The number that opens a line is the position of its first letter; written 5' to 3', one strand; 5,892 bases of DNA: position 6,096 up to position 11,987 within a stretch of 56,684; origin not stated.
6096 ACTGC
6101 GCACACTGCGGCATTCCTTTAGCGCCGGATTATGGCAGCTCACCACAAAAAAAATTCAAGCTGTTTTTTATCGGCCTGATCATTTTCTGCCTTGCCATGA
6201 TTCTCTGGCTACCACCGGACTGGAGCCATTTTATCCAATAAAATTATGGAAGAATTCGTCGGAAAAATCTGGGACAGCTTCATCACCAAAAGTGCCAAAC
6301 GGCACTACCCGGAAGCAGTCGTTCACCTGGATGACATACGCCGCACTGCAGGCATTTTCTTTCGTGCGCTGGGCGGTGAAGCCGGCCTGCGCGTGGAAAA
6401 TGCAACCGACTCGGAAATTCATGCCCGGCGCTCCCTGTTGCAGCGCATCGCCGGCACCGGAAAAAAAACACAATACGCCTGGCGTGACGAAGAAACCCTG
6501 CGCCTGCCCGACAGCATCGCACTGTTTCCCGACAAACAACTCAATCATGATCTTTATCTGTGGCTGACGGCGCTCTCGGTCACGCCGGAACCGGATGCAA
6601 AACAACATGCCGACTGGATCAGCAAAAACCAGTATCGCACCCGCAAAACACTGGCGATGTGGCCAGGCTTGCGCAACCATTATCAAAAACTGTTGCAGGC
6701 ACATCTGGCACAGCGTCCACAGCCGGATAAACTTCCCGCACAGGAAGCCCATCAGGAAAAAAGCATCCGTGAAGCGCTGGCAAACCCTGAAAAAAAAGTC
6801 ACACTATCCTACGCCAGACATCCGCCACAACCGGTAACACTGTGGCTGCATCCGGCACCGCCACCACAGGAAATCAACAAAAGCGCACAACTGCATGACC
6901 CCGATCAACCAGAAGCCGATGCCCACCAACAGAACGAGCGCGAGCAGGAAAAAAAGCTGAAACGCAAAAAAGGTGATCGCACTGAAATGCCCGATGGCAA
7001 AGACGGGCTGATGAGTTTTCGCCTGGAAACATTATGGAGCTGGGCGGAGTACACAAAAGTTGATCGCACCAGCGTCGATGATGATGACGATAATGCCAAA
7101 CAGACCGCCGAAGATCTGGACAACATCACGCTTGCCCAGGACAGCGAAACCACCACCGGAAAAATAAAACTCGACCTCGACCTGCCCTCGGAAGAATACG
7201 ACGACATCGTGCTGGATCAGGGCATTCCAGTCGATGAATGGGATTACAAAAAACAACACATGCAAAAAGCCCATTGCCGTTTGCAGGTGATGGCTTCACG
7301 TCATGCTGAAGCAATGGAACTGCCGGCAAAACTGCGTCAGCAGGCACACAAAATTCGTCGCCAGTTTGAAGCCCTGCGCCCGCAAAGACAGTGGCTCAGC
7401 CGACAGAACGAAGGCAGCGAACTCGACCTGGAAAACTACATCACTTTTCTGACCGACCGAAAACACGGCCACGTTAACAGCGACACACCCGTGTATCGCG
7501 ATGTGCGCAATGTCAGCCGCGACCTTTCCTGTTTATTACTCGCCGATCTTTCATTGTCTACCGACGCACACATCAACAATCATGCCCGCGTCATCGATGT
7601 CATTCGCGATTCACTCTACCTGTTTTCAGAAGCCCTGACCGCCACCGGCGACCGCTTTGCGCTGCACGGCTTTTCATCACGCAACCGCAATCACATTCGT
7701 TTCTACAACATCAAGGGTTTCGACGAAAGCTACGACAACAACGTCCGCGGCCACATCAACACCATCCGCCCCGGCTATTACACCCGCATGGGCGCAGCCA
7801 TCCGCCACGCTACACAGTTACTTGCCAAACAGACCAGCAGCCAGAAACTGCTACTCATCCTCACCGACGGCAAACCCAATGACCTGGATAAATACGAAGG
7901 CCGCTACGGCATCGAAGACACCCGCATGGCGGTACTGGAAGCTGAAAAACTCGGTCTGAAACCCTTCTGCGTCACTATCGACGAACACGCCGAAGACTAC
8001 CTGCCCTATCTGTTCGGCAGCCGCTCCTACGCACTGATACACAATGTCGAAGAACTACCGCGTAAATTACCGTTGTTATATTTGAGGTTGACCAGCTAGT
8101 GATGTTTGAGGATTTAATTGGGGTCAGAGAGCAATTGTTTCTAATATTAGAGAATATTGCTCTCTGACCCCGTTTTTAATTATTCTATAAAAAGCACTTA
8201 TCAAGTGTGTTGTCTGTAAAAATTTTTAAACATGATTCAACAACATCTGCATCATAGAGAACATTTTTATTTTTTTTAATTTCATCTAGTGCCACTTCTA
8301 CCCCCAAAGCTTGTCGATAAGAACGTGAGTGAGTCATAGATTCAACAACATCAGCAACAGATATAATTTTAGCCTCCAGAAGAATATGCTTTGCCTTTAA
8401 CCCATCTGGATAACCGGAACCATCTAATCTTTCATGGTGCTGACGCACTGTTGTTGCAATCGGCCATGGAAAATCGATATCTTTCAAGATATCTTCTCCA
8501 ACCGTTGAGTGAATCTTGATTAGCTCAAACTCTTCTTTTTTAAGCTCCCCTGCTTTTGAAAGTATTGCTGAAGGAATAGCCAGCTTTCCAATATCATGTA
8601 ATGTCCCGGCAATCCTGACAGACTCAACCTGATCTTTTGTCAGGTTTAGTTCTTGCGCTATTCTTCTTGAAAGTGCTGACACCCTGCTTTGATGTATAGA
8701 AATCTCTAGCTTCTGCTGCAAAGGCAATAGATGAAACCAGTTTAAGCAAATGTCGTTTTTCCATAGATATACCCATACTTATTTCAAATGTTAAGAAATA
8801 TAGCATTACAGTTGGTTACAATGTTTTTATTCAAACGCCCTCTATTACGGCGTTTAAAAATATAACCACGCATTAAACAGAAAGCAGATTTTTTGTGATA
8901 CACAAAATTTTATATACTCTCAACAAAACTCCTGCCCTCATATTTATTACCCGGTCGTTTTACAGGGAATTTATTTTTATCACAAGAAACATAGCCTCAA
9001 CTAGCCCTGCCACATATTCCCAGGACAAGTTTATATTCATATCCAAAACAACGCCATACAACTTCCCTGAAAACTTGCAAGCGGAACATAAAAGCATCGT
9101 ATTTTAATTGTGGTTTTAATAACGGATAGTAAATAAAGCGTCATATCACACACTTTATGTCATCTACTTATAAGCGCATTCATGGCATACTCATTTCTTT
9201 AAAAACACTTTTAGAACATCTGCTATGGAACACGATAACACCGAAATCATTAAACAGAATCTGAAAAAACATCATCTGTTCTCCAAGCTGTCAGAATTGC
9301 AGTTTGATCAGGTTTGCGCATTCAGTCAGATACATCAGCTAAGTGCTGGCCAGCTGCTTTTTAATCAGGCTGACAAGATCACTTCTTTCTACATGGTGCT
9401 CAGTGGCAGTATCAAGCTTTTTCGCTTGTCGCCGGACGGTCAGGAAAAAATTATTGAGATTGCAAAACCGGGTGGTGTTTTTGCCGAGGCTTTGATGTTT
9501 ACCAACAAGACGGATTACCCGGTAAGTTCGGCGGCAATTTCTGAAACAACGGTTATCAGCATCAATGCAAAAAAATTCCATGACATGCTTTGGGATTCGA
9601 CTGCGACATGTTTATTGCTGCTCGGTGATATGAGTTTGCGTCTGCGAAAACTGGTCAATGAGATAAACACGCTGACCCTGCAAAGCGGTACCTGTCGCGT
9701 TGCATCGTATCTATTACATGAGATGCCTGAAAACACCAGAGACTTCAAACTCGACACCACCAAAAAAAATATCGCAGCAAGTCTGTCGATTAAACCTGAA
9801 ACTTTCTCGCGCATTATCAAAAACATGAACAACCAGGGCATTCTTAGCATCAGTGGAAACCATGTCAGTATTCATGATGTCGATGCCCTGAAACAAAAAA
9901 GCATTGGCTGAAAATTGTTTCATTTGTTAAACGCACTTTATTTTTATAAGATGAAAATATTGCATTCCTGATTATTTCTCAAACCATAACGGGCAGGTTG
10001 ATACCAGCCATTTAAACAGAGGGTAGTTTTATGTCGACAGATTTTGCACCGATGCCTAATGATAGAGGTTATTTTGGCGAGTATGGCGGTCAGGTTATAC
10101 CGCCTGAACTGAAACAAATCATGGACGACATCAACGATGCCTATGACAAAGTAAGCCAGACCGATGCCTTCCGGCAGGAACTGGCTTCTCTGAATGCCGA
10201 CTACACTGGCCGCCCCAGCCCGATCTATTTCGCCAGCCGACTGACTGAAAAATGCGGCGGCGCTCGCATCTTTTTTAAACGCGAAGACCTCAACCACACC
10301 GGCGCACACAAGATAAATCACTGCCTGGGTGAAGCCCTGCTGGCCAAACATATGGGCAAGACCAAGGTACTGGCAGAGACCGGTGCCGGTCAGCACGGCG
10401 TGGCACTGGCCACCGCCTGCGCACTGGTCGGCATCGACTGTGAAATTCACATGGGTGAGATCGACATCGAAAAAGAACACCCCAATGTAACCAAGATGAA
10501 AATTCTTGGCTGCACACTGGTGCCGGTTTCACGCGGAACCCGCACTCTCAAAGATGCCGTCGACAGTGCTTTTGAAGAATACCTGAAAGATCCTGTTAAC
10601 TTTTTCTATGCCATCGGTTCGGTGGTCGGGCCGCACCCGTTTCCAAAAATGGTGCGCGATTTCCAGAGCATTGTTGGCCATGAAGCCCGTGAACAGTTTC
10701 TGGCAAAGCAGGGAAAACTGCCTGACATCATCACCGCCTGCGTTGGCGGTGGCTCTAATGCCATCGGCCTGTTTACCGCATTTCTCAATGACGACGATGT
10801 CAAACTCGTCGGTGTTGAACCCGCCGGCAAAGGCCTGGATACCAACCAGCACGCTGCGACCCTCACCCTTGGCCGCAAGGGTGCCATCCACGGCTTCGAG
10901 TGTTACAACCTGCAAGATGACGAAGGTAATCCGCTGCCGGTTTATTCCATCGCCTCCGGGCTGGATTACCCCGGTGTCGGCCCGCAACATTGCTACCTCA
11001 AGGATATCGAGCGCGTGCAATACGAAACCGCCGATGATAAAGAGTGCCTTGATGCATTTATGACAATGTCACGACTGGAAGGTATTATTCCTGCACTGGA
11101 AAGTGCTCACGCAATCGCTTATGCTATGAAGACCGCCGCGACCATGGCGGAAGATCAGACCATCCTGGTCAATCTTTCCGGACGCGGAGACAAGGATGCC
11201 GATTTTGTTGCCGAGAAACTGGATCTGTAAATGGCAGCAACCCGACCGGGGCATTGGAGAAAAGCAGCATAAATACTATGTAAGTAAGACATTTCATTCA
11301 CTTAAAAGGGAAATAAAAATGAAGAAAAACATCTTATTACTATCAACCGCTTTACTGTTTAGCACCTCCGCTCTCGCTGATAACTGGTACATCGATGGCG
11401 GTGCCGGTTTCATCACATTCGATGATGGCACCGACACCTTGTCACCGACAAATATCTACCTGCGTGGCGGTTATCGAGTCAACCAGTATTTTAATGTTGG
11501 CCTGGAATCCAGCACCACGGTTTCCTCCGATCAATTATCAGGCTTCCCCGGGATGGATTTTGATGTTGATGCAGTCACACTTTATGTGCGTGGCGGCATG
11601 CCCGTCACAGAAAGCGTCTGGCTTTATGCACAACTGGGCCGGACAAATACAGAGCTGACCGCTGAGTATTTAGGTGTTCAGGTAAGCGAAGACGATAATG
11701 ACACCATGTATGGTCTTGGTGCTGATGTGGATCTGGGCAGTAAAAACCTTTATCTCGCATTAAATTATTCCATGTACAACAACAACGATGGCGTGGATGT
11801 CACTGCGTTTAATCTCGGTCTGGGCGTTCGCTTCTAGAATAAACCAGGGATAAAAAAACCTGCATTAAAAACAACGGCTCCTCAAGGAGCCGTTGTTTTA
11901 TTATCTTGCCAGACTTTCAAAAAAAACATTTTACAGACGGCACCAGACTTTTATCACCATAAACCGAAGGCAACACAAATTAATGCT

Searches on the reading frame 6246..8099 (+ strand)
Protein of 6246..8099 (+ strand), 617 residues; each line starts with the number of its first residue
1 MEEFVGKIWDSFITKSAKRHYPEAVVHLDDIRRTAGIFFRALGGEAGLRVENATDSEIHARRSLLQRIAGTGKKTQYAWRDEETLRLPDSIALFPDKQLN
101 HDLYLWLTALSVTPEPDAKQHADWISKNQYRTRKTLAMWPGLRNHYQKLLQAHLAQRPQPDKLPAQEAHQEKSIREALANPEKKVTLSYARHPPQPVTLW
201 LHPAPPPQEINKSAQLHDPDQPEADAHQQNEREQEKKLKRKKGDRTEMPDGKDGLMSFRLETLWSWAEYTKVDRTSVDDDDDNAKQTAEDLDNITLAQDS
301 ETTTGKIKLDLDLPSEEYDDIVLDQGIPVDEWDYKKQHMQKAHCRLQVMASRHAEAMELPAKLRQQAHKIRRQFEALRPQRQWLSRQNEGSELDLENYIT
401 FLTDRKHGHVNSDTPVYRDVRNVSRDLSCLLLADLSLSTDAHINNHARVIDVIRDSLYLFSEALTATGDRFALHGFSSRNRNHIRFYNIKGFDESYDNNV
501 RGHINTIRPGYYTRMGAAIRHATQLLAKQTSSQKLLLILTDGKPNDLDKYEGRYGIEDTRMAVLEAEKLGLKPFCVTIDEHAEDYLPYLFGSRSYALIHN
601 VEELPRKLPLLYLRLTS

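Call 17: search_protein_families(library=pfam, proteins=[window:6246-8099:+], max_evalue=0.0001)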
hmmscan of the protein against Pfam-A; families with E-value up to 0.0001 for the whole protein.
window:6246-8099:+ (617 aa): 2 families
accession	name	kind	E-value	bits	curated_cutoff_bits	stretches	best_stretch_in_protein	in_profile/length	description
PF00092.34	VWA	-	8.6e-10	39.5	23.8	1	454-586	21-147/174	von Willebrand factor type A domain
PF13519.12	VWA_2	-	3.7e-05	24.7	27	1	430-543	2-107/107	von Willebrand factor type A domain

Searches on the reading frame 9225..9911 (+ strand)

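Call 17: search_protein_families(library=pfam, proteins=[window:9225-9911:+], max_evalue=0.0001)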
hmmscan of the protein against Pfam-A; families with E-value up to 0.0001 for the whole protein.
window:9225-9911:+ (228 aa): 2 families
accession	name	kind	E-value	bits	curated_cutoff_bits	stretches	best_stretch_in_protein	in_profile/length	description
PF00027.35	cNMP_binding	-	1.4e-19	70.3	27.5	1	37-122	2-86/89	Cyclic nucleotide-binding domain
PF13545.12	HTH_Crp_2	-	2.5e-13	50.2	27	1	158-224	2-69/70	Crp-like helix-turn-helix domain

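Call 61: search_protein_families(library=ncbifam, proteins=[window:9225-9911:+], max_evalue=0.001)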
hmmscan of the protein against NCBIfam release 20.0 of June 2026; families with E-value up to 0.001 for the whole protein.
window:9225-9911:+ (228 aa): 14 families
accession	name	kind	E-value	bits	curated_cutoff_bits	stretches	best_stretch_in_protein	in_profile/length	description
NF006901.0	PRK09392.1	equivalog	6e-25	87.9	211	1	10-224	6-219/236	transcriptional activator FtrB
NF008732.0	PRK11753.1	equivalog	1.4e-15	57.3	266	1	25-218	14-212/214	cAMP-activated global transcriptional regulator CRP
NF008365.0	PRK11161.1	subfamily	2e-13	50.2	228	1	37-224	50-241/250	fumarate/nitrate reduction transcriptional regulator Fnr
NF050806.1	TransRegFixKCaul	equivalog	3.5e-11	42.8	300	1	34-224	23-212/215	transcriptional regulator FixK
NF050815.1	TransActFtrBCaul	equivalog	1.6e-09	37.4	300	1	13-223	11-220/251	transcriptional activator FtrB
TIGR03697.1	NtcA_cyano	equivalog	3.4e-09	36.7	244.95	1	43-224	2-190/193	global nitrogen regulator NtcA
NF041163.2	encap_f2b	equivalog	1.4e-07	31.1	400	1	4-125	64-186/450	family 2B encapsulin nanocompartment shell protein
NF045989.1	TransRegFnrLRhodb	equivalog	1.1e-06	28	300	1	37-225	39-234/245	transcriptional regulator FnrL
NF052518.1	TransRegLdrP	equivalog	2.3e-06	27.8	300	1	44-225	9-187/195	transcriptional regulator LdrP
NF010499.0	PRK13918.1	equivalog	4.7e-06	26.3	274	1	41-224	19-199/205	CRP/FNR family transcriptional regulator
NF053664.1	TransRegPtrACyano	equivalog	7.4e-06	25.4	300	1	54-212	29-185/196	Crp/Fnr family transcriptional regulator PtrA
TIGR03896.1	cyc_nuc_ocin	subfamily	2.3e-05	23.9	161.05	1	17-120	144-246/317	bacteriocin-type transport-associated protein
NF058543.1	ActPatMycb56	equivalog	0.00024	20.1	460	1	25-96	10-80/317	acetyltransferase Pat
NF007707.0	PRK10402.1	subfamily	0.00046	19.9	180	1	5-128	6-124/226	transcriptional regulator YeiL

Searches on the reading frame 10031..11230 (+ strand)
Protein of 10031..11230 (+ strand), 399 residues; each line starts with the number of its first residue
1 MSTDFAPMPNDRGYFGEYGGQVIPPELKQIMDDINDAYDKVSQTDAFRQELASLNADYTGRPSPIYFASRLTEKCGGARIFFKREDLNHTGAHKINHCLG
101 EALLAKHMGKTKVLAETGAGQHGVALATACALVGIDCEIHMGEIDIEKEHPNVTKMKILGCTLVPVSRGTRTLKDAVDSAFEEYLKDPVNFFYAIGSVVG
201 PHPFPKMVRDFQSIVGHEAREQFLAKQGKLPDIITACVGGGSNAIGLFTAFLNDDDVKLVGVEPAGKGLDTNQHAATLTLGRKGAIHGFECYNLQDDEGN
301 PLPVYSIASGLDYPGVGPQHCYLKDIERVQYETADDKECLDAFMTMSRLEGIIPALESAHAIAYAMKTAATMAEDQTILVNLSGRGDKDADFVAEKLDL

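Call 17: search_protein_families(library=pfam, proteins=[window:10031-11230:+], max_evalue=0.0001)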
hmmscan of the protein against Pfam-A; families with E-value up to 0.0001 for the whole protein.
window:10031-11230:+ (399 aa): 1 family
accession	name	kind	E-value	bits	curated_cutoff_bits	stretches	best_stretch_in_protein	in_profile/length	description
PF00291.31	PALP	-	1.1e-38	133.7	35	1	60-384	5-295/295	Pyridoxal-phosphate dependent enzyme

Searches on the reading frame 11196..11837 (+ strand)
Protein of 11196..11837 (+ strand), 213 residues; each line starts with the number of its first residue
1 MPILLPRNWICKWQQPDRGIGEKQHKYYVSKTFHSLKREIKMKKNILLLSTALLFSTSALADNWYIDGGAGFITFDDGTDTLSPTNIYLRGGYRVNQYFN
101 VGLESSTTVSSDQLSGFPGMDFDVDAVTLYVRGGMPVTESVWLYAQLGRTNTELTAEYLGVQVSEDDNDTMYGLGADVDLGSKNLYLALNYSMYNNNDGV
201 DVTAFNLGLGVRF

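Call 17: search_protein_families(library=pfam, proteins=[window:11196-11837:+], max_evalue=0.0001)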
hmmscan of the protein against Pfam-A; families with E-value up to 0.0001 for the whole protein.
window:11196-11837:+ (213 aa): 1 family
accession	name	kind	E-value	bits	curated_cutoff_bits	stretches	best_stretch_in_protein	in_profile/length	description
PF13505.12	OMP_b-brl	-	9.1e-20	72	28.7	1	48-213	2-175/175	Outer membrane protein beta-barrel domain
